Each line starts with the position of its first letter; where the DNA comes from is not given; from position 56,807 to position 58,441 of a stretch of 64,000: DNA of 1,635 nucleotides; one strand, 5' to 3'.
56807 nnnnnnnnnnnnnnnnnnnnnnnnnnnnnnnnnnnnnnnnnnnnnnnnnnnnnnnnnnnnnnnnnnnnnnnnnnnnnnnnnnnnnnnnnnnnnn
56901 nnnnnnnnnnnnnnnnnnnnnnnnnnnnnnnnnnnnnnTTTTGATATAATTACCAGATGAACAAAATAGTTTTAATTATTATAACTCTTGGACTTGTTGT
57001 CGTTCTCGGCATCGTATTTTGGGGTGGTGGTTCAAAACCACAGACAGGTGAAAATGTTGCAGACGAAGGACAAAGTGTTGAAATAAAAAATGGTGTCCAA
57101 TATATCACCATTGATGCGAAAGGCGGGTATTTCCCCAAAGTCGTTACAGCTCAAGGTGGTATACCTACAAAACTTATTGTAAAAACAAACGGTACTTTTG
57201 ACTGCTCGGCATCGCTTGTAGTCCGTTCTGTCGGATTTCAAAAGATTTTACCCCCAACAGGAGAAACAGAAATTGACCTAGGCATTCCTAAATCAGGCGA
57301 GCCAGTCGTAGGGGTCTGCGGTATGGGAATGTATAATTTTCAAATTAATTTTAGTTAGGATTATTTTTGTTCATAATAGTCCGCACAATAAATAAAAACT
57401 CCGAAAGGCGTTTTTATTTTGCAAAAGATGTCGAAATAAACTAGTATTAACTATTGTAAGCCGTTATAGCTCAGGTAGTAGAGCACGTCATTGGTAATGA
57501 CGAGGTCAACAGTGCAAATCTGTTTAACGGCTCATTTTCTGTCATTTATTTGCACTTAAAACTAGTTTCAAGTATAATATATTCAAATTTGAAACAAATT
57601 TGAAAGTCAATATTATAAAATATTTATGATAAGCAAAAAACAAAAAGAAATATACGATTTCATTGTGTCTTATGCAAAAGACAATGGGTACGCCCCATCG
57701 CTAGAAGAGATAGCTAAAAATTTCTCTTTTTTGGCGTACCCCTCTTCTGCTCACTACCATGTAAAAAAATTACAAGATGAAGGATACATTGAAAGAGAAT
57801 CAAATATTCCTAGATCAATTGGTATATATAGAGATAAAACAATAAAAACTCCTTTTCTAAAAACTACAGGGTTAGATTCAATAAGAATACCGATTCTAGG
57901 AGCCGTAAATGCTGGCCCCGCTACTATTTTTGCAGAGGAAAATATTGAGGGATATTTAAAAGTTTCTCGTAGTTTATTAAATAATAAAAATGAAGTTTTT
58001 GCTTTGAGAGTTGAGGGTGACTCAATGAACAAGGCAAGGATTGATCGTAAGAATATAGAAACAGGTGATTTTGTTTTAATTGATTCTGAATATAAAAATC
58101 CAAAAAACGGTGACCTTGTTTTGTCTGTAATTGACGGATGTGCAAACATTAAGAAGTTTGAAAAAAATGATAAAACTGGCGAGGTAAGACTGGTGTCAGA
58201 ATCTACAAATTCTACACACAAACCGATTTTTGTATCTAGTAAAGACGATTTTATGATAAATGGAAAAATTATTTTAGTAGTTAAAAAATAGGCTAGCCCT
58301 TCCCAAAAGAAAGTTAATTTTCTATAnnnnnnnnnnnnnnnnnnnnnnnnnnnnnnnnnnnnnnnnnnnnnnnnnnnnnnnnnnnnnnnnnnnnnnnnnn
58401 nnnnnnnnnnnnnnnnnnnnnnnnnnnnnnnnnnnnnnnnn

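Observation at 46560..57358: Copper island with a NirK-type nitrite reductase and a csoR promoter carrying a perfect palindromic operator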

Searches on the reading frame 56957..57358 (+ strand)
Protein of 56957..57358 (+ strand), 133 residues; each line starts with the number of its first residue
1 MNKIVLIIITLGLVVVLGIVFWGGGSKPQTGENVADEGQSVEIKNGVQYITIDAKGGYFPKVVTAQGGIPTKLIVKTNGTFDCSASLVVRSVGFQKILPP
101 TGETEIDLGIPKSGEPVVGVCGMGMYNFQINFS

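Call 7: search_protein_families(library=pfam, proteins=[window:56957-57358:+], max_evalue=0.01)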
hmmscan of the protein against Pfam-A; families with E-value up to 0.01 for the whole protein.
window:56957-57358:+ (133 aa): 1 family
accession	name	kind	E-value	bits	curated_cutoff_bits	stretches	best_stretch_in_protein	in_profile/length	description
PF13473.12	Cupredoxin_1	-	2.9e-06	27.7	27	1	44-115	17-87/104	Cupredoxin-like domain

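Call 8: search_protein_families(library=ncbifam, proteins=[window:56957-57358:+], max_evalue=0.01)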
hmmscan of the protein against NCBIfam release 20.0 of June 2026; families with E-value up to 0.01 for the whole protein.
window:56957-57358:+ (133 aa): 0 families

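Call 25: search_solved_structures(query=window:56957-57358:+, max_evalue=10, show_alignments=3)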
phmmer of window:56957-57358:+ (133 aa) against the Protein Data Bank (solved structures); distinct sequences matched with E-value up to 10: 2.
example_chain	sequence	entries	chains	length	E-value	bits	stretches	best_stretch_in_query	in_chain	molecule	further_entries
2mry_A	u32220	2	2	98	3.2e-07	33.4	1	38-127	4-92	Uncharacterized protein | CupA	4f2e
4f2f_A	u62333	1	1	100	0.002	21.1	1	41-102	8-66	Cation-transporting ATPase, E1-E2 family protein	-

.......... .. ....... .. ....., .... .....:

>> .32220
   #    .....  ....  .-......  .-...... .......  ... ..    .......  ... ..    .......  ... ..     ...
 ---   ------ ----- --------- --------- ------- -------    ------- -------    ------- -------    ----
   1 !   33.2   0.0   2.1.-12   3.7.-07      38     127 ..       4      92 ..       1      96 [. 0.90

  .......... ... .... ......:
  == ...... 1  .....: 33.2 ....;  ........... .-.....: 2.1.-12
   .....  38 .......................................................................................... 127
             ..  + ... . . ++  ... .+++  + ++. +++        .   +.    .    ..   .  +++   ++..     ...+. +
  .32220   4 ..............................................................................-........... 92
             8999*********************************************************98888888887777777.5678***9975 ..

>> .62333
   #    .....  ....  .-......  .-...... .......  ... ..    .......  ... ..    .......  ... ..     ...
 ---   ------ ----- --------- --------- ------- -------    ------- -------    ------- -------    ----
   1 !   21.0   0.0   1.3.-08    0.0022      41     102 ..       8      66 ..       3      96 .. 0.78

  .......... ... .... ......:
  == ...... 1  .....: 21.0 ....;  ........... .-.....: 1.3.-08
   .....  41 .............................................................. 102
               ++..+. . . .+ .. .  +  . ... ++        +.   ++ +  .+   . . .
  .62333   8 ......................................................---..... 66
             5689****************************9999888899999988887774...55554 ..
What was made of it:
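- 56957..57358 (+): Membrane-anchored CupA-like Cu(I) chaperone with a cupredoxin fold, Cys83 plus C121-G-M-G-M, and no histidine. Call 25: S. pneumoniae CupA 2mry/4f2e, E 3.2e-7, with the ligand cysteines aligned.
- On CupA-type Cu(I) chaperone: Call 25: E 3.2e-7 to 2mry/4f2e with the ligand cysteines aligned.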

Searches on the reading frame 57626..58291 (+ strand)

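Call 7: search_protein_families(library=pfam, proteins=[window:57626-58291:+], max_evalue=0.01)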
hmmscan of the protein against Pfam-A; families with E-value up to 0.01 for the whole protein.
window:57626-58291:+ (221 aa): 2 families
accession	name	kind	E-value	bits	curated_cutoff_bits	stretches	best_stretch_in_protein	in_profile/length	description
PF00717.28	Peptidase_S24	-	6.3e-24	84.3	23.3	1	89-216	1-116/116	Peptidase S24-like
PF01726.22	LexA_DNA_bind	-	2.4e-13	50.1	23.7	1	3-63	5-64/65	LexA DNA binding domain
